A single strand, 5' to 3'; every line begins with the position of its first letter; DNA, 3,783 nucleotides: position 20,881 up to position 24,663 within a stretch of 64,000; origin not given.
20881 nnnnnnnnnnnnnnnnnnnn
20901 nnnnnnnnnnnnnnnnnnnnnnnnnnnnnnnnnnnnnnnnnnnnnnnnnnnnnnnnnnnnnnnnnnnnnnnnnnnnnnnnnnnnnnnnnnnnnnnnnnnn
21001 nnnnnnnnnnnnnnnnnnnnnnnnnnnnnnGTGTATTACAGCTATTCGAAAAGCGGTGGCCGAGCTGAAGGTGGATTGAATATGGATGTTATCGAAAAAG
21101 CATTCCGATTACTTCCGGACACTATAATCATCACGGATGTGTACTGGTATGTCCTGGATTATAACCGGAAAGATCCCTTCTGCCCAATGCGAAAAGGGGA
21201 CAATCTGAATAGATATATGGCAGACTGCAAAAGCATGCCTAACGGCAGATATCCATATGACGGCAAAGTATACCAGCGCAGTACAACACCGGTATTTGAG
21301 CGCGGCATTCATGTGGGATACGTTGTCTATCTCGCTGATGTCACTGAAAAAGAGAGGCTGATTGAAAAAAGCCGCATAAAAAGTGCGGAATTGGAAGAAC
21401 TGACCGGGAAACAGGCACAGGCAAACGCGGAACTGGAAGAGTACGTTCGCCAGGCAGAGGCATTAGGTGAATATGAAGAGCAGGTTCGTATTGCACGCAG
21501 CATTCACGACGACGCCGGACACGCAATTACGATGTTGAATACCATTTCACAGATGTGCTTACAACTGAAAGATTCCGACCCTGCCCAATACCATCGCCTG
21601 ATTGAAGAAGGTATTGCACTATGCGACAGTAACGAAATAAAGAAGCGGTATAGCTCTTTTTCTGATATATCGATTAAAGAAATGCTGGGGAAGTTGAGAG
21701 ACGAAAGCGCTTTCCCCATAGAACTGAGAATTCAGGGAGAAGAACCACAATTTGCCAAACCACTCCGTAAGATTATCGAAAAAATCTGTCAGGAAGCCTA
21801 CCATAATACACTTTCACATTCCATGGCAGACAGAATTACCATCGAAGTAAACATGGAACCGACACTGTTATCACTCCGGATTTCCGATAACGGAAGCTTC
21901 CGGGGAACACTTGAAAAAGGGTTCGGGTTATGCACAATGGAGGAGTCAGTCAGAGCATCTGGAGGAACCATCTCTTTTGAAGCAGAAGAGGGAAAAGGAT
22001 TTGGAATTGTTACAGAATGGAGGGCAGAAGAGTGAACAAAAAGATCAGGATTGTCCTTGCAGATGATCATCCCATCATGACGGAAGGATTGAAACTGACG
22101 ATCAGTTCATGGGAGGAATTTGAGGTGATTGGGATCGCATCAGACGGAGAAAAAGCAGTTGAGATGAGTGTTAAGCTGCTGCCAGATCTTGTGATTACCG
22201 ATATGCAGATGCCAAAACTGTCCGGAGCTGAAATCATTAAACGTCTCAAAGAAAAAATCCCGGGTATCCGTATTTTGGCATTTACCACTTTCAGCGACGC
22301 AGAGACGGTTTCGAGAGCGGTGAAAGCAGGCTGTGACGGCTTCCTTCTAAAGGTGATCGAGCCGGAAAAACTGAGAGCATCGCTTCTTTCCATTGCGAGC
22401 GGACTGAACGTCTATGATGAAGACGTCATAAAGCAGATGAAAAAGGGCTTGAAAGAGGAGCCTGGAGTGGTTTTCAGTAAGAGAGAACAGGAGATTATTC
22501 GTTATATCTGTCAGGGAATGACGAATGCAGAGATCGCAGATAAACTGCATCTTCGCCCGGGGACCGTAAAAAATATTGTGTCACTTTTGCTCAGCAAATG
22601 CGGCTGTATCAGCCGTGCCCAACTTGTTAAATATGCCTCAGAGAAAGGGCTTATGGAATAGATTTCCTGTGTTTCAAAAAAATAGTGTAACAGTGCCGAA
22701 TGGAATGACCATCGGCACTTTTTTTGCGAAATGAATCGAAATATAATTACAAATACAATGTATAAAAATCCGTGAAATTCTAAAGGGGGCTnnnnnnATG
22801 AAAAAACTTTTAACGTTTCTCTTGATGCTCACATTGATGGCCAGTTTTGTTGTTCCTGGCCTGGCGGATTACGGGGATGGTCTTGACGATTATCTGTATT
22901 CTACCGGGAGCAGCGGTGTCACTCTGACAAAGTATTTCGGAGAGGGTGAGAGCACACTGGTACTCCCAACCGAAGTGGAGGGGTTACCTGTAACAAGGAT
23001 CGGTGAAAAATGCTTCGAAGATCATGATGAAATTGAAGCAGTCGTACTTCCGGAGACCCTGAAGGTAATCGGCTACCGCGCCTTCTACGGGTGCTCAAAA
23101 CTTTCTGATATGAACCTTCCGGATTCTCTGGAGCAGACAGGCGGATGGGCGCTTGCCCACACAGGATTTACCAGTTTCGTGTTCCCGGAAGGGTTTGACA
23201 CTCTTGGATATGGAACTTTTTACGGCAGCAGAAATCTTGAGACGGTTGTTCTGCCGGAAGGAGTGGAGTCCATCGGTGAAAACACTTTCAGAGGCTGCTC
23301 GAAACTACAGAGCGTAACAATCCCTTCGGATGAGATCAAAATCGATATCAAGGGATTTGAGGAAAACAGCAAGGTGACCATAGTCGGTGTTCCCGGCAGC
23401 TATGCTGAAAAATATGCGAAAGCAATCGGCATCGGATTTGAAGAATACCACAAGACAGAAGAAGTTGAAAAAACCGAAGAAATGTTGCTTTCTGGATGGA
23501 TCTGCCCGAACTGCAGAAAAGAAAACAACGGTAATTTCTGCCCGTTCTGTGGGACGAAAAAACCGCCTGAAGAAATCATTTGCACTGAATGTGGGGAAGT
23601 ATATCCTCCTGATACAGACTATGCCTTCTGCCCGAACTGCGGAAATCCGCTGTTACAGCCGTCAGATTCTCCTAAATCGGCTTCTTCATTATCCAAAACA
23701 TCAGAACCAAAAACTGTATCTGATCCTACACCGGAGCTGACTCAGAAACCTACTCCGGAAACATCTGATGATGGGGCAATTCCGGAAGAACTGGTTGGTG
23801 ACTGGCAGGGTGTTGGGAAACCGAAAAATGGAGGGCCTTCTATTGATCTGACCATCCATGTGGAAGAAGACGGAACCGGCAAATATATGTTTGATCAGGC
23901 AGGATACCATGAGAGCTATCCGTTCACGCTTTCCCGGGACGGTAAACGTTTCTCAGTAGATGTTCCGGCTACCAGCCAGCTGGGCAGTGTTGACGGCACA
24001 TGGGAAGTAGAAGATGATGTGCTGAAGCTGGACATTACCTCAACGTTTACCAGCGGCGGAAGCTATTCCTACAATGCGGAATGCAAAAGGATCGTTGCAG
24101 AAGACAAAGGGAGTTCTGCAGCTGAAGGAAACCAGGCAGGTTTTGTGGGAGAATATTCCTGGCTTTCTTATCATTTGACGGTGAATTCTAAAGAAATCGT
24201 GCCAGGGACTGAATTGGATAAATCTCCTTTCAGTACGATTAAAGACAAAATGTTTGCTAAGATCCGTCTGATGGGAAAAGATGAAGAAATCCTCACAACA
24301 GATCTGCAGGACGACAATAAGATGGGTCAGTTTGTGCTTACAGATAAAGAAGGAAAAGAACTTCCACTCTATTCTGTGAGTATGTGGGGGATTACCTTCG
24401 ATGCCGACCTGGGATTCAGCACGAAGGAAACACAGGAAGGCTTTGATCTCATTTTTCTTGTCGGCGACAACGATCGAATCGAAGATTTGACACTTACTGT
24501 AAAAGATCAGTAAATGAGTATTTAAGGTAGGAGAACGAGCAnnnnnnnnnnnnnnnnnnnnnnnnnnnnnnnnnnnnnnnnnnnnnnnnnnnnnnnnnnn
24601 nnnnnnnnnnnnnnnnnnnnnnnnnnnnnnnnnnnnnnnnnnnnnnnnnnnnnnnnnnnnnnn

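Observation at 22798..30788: Tandem array of six secreted modular proteins in which Cys4 zinc-ribbon knuckles follow the signal peptide (an extracytoplasmic zinc ribbon?)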

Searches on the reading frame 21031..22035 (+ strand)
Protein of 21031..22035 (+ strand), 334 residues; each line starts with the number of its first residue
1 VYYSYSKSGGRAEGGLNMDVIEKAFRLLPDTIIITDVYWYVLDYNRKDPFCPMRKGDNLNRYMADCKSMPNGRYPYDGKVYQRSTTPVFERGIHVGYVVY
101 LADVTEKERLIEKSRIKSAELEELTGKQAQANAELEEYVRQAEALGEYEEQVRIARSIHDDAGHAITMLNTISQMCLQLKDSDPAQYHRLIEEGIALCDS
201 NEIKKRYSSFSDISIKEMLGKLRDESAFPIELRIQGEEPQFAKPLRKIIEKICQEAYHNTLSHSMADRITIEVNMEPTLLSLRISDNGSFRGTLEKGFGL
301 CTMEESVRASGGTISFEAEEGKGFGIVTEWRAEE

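Call 48: search_protein_families(library=pfam, proteins=[window:21031-22035:+], max_evalue=0.001)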
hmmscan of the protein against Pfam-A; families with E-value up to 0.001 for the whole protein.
window:21031-22035:+ (334 aa): 2 families
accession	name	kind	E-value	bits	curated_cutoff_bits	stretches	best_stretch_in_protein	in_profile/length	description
PF07730.19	HisKA_3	-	7.7e-06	26.8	24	1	150-193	1-44/68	Histidine kinase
PF02518.31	HATPase_c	-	8.1e-05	23.5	26.4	0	249-328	6-105/111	Histidine kinase-, DNA gyrase B-, and HSP90-like ATPase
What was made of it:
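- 21031..22035 (+): HisKA_3 / HATPase_c kinase gene, the second half of the split kinase. Pfam HisKA_3 8e-6 and HATPase_c 8e-5 (call 48).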

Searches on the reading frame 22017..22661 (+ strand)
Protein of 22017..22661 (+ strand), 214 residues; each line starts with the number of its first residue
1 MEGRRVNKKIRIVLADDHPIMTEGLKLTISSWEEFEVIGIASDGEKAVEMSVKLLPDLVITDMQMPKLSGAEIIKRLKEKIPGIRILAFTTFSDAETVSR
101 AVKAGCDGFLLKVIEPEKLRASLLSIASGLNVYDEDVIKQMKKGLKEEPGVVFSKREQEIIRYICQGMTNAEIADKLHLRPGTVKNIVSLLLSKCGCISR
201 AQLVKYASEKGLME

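Call 48: search_protein_families(library=pfam, proteins=[window:22017-22661:+], max_evalue=0.001)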
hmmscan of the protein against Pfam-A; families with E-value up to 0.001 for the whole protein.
window:22017-22661:+ (214 aa): 4 families
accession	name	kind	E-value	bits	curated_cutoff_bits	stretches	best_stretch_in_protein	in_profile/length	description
PF00072.30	Response_reg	-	1.5e-24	86.8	30.2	1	12-122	1-109/111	Response regulator receiver domain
PF00196.25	GerE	-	1.2e-13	50.9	23.5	1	152-207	2-57/57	Bacterial regulatory proteins, luxR family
PF08281.18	Sigma70_r4_2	-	4.9e-05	23.3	25.7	1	155-194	13-53/54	Sigma-70, region 4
PF19610.4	DUF6115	-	0.00056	20.7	27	0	141-190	87-133/134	Family of unknown function (DUF6115)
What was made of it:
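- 22017..22661 (+): LuxR/GerE-type response regulator, the likely regulator of the array (inferred from conserved adjacency). Response_reg 1.5e-24 and GerE 1e-13 (call 48).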

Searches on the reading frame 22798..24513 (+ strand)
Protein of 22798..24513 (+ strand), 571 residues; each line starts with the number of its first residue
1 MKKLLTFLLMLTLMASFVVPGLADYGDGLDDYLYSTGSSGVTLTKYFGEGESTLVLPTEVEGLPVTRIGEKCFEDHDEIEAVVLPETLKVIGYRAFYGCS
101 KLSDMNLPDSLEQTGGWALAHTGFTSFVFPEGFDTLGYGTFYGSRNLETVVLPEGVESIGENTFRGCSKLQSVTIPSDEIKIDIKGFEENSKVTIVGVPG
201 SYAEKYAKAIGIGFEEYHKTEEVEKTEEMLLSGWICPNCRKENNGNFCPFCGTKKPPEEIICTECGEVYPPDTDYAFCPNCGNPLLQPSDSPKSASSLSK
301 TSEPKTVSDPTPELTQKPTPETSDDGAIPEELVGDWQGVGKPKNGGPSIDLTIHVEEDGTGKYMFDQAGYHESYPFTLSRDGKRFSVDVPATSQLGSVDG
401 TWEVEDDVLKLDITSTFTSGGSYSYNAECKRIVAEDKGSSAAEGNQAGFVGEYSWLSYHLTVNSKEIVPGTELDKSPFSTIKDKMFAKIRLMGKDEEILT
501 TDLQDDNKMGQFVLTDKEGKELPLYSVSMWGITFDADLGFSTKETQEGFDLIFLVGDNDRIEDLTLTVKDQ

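Call 3: search_protein_families(library=pfam, proteins=[window:22798-24513:+], max_evalue=0.1)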
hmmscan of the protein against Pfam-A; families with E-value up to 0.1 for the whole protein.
window:22798-24513:+ (571 aa): 12 families
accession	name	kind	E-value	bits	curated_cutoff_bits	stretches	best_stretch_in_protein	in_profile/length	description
PF13306.12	LRR_5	-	3.4e-28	98.5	27.7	1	66-193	1-126/127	BspA type Leucine rich repeat region (6 copies)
PF12773.13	DZR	-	9e-06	26.2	27.3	1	236-282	1-45/45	Double zinc ribbon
PF08772.16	Zn_ribbon_NOB1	-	5.9e-05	23.5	24.9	1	261-287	10-35/72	Nin one binding (NOB1) Zn-ribbon like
PF18912.6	DZR_2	-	0.00029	21.1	27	1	248-285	10-46/56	Double zinc ribbon domain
PF17032.10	Zn_ribbon_15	-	0.0013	19.9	28.9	0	259-282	52-73/73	zinc-ribbon family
PF13248.11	Zn_ribbon_3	-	0.0019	18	27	1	258-285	1-26/26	zinc-ribbon domain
PF13240.11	Zn_Ribbon_1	-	0.0065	16.7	25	1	262-285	2-23/23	zinc-ribbon domain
PF24463.1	DUF7577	-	0.0099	15.9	28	1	260-285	3-26/27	Domain of unknown function (DUF7577)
PF18692.7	DUF5640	-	0.011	16.1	28.5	1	351-425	15-84/85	Family of unknown function (DUF5640)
PF16369.11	GH43_C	-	0.039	14.9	23.4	0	329-424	14-70/100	C-terminal lipocalin-like domain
PF01155.25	HypA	-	0.056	13.9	28.9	1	255-287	66-98/112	Hydrogenase/urease nickel incorporation, metallochaperone, hypA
PF06221.18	zf-C2HC5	-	0.066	13.7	25.8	0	261-290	19-49/54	Putative zinc finger motif, C2HC5-type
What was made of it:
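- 23581..23652 (+): P1 type B zinc ribbon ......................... DZR hit over aa 236-282, 26.2 bits (call 3).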

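Call 4: search_protein_families(library=ncbifam, proteins=[window:22798-24513:+], max_evalue=0.1)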
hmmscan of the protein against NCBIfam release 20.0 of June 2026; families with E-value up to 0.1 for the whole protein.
window:22798-24513:+ (571 aa): 8 families
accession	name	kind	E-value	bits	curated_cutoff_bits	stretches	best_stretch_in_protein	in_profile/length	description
NF047961.1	adhesin_HupY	equivalog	3.5e-13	48.5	1250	1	59-195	170-304/978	leucine-rich repeat adhesin HupY/LrrG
NF011302.0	PRK14714.1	equivalog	1.4e-05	22.9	1791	1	218-283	665-730/1350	DNA-directed DNA polymerase II large subunit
NF045861.1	glide_Gli349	exception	0.0073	12.9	1750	0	59-126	2683-2748/3169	gliding machinery surface structure protein Gli349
NF011303.0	PRK14715.1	equivalog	0.008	13.2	1585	1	217-254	658-695/1627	DNA-directed DNA polymerase II large subunit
NF008863.0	PRK11893.2-5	equivalog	0.026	13.1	551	1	235-263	149-177/531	methionine--tRNA ligase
TIGR03830.1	CxxCG_CxxCG_HTH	subfamily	0.042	13.6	61.8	0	248-303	1-59/127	type II TA system antitoxin MqsA family protein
NF003103.0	PRK04023.1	equivalog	0.053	11.1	1269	1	221-270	618-666/1125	DNA polymerase II large subunit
TIGR02167.2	Liste_lipo_26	repeat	0.077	12.8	30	0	163-175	1-13/26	PARCEL repeat-containing surface protein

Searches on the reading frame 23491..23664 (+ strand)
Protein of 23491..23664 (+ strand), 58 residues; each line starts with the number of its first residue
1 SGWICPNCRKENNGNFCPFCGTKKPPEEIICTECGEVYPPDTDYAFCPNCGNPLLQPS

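Call 17: search_protein_representatives(alignment_id=A1)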
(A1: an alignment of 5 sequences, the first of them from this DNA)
Query: 5 sequences, 58 profile positions. Proteins with E-value up to 0.001 (for the whole library): 4523; up to 1e-10: 251; up to 1e-30: 2. The best 150 are listed.
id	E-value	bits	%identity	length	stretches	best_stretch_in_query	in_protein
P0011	3.1e-33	129.5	-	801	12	15-38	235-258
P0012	1.4e-31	124.3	-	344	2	3-56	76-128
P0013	1.1e-27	111.8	-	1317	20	17-55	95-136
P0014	9.9e-27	108.7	-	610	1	1-57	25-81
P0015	4.0e-25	103.6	-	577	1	2-57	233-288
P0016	4.3e-25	103.5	-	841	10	2-27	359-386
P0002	8.2e-23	96.2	-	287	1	1-56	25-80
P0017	7.2e-22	93.2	-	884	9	17-38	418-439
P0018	1.4e-21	92.2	-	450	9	4-56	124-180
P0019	3.3e-21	91.0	-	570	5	2-29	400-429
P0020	7.1e-21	90.0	-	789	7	2-56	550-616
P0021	1.2e-20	89.3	-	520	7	2-27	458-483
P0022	1.6e-20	88.9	-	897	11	17-56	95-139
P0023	4.1e-20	87.5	-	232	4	2-35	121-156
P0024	4.4e-20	87.4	-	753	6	4-56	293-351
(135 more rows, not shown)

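Call 36: search_protein_families(library=pfam, alignment_id=A4, max_evalue=0.001)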
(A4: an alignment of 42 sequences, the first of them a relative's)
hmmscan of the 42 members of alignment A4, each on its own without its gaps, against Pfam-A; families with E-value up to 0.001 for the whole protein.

A. member 1, P0014 (610 aa): 4 families
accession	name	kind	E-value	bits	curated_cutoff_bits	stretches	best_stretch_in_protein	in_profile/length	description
PF13248.11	Zn_ribbon_3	-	9.6e-06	25.3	27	0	52-76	2-24/26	zinc-ribbon domain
PF13240.11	Zn_Ribbon_1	-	0.0002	21.5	25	0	55-78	2-23/23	zinc-ribbon domain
PF24463.1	DUF7577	-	0.00047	20.2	28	0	53-79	3-27/27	Domain of unknown function (DUF7577)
PF12773.13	DZR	-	0.00072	20.1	27.3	0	27-59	13-45/45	Double zinc ribbon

B. families by the number of members that match (of 42 scanned): 33 families (the first 25 are shown)
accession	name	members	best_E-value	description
PF12773.13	DZR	42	5.8e-13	Double zinc ribbon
PF24463.1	DUF7577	30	5.8e-13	Domain of unknown function (DUF7577)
PF13240.11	Zn_Ribbon_1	25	3e-10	zinc-ribbon domain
PF13248.11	Zn_ribbon_3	24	4.9e-09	zinc-ribbon domain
PF24460.1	DUF7575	18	5.7e-09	Domain of unknown function (DUF7575)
PF18912.6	DZR_2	15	6.6e-06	Double zinc ribbon domain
PF19789.6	DUF6273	12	5.3e-38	Domain of unknown function (DUF6273)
PF08271.17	Zn_Ribbon_TF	8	1.1e-06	TFIIB zinc-binding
PF00643.29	zf-B_box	6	4.3e-08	B-box zinc finger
PF07282.18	Cas12f1-like_TNB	4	6e-08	Cas12f1-like, TNB domain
PF13306.12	LRR_5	3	8.2e-141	BspA type Leucine rich repeat region (6 copies)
PF22599.2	SecDF_P1_head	2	1.3e-17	SecDF, P1 head subdomain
PF00641.23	Zn_ribbon_RanBP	2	7.1e-12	Zn-finger in Ran binding protein and others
PF13648.12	Lipocalin_4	2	2.5e-06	Lipocalin-like domain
PF17032.10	Zn_ribbon_15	2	0.00024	zinc-ribbon family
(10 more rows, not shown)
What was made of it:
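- On DZR / zinc-ribbon superfamily (PF12773, PF13240, PF13248): All 42 signal-peptide-class homologues match DZR at E<=1e-3, best 5.8e-13 (call 36).
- Closest known: Pfam DZR. Same: All 42 signal-peptide-class homologues hit DZR (call 36).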
